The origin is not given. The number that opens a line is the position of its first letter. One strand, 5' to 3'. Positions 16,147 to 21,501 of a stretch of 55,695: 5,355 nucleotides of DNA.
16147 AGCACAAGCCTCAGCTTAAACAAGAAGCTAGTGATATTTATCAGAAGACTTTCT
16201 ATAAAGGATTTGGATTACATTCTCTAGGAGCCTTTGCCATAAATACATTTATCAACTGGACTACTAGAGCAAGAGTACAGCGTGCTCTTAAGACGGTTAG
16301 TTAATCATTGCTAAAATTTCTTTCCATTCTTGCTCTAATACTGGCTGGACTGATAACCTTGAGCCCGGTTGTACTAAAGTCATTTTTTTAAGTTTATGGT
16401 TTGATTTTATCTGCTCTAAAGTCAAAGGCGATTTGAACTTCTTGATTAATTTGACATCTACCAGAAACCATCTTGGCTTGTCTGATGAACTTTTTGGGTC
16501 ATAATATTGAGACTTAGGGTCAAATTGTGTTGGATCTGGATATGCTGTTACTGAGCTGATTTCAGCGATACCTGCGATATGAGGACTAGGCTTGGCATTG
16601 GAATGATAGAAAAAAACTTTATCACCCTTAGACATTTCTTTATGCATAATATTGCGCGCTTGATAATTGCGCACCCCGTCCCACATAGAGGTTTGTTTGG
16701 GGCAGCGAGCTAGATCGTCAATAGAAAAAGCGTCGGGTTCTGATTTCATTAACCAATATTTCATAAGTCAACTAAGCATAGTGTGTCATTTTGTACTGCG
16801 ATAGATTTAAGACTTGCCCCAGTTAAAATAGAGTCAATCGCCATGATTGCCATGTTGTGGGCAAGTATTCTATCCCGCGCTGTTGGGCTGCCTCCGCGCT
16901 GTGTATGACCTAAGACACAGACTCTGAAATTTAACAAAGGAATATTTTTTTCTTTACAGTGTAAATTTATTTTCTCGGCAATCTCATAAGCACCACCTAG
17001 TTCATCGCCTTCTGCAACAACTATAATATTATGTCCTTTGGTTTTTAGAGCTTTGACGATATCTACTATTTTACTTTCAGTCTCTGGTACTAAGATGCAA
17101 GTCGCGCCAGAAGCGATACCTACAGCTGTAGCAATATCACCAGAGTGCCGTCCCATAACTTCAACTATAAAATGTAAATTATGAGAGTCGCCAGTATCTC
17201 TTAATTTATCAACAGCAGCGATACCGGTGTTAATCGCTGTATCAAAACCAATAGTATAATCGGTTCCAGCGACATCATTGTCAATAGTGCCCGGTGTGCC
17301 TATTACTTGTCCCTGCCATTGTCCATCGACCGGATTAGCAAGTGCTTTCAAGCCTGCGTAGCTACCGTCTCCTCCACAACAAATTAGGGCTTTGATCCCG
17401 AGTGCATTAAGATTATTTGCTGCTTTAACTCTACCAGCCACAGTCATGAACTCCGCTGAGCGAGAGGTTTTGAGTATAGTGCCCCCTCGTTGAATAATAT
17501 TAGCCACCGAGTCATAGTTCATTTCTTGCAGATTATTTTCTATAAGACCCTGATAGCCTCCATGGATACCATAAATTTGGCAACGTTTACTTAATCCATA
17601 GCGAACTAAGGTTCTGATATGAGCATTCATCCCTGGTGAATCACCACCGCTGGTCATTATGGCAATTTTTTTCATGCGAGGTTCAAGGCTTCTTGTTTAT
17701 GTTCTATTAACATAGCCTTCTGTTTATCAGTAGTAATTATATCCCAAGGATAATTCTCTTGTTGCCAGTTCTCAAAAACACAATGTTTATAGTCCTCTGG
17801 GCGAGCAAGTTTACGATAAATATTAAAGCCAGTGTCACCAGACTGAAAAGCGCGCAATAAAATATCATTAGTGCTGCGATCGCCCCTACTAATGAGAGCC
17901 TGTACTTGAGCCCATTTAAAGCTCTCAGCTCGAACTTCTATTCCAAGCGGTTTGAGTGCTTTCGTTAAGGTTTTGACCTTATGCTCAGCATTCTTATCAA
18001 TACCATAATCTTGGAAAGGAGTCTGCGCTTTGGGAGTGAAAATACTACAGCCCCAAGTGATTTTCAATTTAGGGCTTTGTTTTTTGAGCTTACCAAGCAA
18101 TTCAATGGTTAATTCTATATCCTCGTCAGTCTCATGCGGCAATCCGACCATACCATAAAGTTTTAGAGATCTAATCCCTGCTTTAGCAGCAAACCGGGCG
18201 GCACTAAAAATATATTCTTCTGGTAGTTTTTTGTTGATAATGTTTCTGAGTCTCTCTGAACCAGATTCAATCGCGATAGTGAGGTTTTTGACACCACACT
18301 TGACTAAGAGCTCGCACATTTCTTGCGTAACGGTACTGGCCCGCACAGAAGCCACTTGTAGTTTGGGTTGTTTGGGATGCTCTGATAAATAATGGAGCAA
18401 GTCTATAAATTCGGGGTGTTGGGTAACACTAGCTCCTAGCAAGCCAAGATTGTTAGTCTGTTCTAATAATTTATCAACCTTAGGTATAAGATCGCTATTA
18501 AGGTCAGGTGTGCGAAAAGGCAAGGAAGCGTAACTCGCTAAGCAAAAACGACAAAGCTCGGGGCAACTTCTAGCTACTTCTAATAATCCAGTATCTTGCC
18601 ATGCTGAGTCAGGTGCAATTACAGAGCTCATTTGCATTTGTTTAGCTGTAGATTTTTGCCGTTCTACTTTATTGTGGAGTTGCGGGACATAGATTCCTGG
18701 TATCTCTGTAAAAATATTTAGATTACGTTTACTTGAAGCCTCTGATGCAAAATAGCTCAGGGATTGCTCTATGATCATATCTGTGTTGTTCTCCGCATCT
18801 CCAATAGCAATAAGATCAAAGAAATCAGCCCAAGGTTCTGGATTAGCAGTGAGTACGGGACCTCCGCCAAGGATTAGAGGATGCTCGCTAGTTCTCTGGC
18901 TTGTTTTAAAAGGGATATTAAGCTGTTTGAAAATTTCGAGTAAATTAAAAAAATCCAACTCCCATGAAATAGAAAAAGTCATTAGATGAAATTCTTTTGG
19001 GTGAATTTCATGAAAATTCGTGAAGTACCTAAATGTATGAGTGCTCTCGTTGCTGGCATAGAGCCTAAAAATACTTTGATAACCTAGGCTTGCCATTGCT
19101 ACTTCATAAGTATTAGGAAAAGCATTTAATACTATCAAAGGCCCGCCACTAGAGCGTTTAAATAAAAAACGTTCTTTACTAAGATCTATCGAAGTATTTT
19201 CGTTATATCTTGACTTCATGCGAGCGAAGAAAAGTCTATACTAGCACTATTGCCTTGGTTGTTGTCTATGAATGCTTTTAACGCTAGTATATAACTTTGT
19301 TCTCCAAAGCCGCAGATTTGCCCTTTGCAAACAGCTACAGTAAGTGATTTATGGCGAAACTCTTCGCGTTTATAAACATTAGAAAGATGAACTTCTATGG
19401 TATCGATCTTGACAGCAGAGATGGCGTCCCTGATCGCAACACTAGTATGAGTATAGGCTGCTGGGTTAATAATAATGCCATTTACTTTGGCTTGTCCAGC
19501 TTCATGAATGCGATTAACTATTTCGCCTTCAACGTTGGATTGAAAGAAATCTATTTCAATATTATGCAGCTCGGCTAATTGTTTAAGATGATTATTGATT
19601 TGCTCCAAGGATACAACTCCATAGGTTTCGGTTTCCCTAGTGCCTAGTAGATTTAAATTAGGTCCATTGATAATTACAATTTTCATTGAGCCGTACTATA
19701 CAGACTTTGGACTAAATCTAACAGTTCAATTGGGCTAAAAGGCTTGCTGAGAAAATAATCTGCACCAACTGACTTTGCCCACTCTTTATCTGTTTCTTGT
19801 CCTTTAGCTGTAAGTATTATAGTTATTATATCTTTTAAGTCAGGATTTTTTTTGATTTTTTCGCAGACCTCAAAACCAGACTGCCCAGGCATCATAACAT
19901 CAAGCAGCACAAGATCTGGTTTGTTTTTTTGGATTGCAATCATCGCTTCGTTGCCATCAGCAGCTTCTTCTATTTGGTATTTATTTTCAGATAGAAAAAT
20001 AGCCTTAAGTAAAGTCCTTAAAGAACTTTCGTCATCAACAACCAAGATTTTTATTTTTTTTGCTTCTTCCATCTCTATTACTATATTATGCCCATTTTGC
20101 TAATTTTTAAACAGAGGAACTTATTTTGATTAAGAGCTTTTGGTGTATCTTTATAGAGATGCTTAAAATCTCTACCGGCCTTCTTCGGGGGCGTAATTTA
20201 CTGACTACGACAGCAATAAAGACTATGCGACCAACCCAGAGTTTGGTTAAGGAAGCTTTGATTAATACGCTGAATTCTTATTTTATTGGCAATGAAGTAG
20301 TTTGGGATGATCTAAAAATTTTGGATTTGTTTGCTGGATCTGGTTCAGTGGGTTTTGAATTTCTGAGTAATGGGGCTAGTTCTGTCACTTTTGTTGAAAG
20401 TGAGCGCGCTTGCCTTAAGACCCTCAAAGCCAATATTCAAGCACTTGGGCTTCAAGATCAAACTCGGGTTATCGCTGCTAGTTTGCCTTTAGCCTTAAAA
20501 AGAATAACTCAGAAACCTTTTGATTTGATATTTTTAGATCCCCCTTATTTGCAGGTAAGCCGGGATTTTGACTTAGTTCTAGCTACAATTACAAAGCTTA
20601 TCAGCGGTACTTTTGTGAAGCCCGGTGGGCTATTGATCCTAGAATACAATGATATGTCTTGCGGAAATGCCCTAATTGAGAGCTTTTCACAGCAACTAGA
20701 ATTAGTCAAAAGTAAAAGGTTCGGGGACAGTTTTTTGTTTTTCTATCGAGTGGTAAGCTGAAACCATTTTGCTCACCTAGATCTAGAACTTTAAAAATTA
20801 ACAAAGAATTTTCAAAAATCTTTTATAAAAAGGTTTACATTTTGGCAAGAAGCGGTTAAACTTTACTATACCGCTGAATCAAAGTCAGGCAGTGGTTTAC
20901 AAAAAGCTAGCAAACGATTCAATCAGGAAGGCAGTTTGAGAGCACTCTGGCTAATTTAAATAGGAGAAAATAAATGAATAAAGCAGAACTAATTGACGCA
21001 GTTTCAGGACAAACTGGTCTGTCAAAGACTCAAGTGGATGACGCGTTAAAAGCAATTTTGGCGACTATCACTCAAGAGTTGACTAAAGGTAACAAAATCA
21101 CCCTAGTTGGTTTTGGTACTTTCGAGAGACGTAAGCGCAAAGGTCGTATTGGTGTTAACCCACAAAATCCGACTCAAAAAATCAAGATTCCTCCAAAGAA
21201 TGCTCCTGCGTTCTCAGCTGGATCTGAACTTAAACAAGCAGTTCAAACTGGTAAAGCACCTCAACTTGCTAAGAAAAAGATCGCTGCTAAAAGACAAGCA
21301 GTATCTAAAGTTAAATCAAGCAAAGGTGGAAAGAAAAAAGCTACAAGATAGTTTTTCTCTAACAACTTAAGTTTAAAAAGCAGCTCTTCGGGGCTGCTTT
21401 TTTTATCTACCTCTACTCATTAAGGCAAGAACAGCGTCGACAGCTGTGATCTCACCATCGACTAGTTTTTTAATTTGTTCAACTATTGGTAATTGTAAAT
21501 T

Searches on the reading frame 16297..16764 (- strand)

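Call 25: search_protein_families(library=pfam, proteins=[window:16297-16764:-], max_evalue=0.001)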
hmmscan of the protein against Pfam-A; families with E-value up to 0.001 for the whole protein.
window:16297-16764:- (155 aa): 1 family
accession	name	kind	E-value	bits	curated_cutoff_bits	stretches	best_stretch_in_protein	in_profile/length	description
PF01878.24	EVE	-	2.6e-58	196.6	23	1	2-153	1-145/145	EVE domain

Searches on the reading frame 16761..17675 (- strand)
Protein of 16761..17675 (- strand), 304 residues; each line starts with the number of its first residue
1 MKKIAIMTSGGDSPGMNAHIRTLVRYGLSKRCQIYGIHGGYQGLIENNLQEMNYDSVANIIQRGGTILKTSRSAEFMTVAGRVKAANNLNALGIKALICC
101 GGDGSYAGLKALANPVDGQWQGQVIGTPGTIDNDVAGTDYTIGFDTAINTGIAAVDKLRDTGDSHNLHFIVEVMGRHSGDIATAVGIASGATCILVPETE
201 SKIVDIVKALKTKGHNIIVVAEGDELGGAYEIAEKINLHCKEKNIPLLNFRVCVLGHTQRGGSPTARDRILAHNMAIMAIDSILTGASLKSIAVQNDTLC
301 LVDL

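Call 25: search_protein_families(library=pfam, proteins=[window:16761-17675:-], max_evalue=0.001)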
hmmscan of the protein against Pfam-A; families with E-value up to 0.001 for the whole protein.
window:16761-17675:- (304 aa): 1 family
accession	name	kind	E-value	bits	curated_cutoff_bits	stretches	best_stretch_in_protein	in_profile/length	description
PF00365.25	PFK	-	1.4e-93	313.7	30.9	1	3-282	1-276/277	Phosphofructokinase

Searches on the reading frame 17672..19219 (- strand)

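Call 25: search_protein_families(library=pfam, proteins=[window:17672-19219:-], max_evalue=0.001)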
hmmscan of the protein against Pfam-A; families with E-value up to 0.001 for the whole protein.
window:17672-19219:- (515 aa): 2 families
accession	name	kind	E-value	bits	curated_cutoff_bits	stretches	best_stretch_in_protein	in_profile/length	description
PF19864.5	Radical_SAM_N2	-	1e-26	93.7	29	1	73-179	46-151/151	Radical SAM proteins, N-terminal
PF04055.27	Radical_SAM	-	2e-20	74.1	29.5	1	214-375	2-166/166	Radical SAM superfamily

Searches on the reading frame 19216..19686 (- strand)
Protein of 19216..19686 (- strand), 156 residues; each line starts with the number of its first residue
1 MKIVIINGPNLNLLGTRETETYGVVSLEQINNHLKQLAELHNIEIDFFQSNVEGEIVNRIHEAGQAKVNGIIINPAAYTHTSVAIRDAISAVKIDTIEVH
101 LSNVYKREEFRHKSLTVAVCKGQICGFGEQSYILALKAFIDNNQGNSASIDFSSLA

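Call 26: search_protein_families(library=pfam, proteins=[window:19216-19686:-], max_evalue=0.001)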
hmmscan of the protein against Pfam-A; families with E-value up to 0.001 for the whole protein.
window:19216-19686:- (156 aa): 2 families
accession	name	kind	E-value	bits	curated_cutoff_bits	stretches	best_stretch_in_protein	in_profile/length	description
PF01220.24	DHquinase_II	-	2e-59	199.7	23.3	1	2-139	1-137/138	Dehydroquinase class II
PF06506.16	PrpR_N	-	0.00052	20.1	29.1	1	18-72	70-124/167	Propionate catabolism activator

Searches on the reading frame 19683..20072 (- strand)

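Call 26: search_protein_families(library=pfam, proteins=[window:19683-20072:-], max_evalue=0.001)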
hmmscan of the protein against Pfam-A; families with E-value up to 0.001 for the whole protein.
window:19683-20072:- (129 aa): 1 family
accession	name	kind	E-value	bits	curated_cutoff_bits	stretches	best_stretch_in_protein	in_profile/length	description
PF00072.30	Response_reg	-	4.3e-29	101.4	30.2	1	9-121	1-110/111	Response regulator receiver domain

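Call 62: search_protein_families(library=ncbifam, proteins=[window:19683-20072:-], max_evalue=0.01)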
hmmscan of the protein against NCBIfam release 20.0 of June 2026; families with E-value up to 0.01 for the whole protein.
window:19683-20072:- (129 aa): 103 families (the best 25 are shown)
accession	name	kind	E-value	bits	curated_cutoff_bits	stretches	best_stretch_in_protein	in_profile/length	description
TIGR02154.1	PhoB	equivalog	1.6e-32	112.6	296.2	1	7-124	3-119/226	phosphate regulon transcriptional regulator PhoB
NF007135.0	PRK09581.1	equivalog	4.6e-29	101.5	474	1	8-125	4-120/457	PleD family two-component system response regulator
NF045944.1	ResRegRpaBCyano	equivalog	1.7e-27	96.3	330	1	10-124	1-111/229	response regulator transcription factor RpaB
NF007005.1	PRK09468.1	equivalog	5.1e-26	91.5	331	1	5-123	2-117/237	osmolarity response regulator transcription factor OmpR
NF040534.1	resp_reg_YycF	equivalog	1.2e-25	90.2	340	1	8-122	2-112/231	response regulator YycF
NF033117.2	vanR_ACDEGLN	exception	2.2e-25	89.6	350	1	9-122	1-110/226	VanR-ABDEGLN family response regulator transcription factor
NF040689.1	MtrAB_MtrA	equivalog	3.4e-25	88.7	300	1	9-122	1-110/219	MtrAB system response regulator MtrA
NF053854.1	RespRegPhoBBctds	equivalog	6.1e-25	87.9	270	1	9-123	1-113/225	two-component system response regulator PhoB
NF033120.0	vanR_FM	exception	3.6e-24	85.7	460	1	5-121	2-114/231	vancomycin resistance response regulator transcription factor, VanR-F/VanR-M family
NF007982.1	PRK10710.1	equivalog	2.5e-23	82.9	380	1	3-124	4-121/235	envelope stress response regulator BaeR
NF007546.0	PRK10161.1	equivalog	1.7e-22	80.1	471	1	8-122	4-117/229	phosphate response regulator transcription factor PhoB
NF008296.0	PRK11083.1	equivalog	4.4e-22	78.6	273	1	6-124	3-117/228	two-component system response regulator CreB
TIGR02875.1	spore_0_A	equivalog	2.9e-21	75.9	200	1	5-121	1-118/262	sporulation transcription factor Spo0A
NF000401.1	vanR-A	exception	1.2e-20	73.9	500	1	8-122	4-114/231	vancomycin resistance response regulator transcription factor VanR-A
NF051850.1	RespRegRprY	equivalog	5.2e-20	71.8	370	1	5-121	3-116/234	response regulator transcription factor RprY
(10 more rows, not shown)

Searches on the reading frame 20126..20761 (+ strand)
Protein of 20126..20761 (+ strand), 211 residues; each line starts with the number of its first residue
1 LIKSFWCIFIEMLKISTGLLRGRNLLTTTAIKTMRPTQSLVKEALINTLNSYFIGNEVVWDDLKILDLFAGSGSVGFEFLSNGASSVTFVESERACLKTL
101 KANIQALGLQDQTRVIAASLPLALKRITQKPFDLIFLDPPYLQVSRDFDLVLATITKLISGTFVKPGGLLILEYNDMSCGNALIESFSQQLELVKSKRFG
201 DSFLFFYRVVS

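Call 26: search_protein_families(library=pfam, proteins=[window:20126-20761:+], max_evalue=0.001)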
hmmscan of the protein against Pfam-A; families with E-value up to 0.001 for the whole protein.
window:20126-20761:+ (211 aa): 7 families
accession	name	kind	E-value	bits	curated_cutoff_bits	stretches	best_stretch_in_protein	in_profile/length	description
PF03602.21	Cons_hypoth95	-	4.9e-37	127.8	24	1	13-207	1-181/182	Conserved hypothetical protein 95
PF05175.20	MTS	-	4.3e-09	36.7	23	1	63-199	33-166/170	Methyltransferase small domain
PF02086.21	MethyltransfD12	-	4.5e-05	23.8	22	0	42-83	5-42/253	D12 class N6 adenine-specific DNA methyltransferase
PF13847.12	Methyltransf_31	-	0.00017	21.7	27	1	62-176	4-113/145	Methyltransferase domain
PF09445.16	Methyltransf_15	-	0.00025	21.1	22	1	64-141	3-81/165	RNA cap guanine-N2 methyltransferase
PF13578.12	Methyltransf_24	-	0.00065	21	26.3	1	81-155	20-94/105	Methyltransferase domain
PF13649.12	Methyltransf_25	-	0.0007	20.7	27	0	65-138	1-71/97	Methyltransferase domain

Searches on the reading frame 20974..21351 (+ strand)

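Call 26: search_protein_families(library=pfam, proteins=[window:20974-21351:+], max_evalue=0.001)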
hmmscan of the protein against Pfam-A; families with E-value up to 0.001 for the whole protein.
window:20974-21351:+ (125 aa): 2 families
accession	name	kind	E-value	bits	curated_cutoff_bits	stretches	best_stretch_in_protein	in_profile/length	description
PF00216.26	Bac_DNA_binding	-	5.7e-28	97.4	22.4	1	1-90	1-89/90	Bacterial DNA-binding protein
PF18291.6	HU-HIG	-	4.8e-06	27.1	26.2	1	2-51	33-82/125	HU domain fused to wHTH, Ig, or Glycine-rich motif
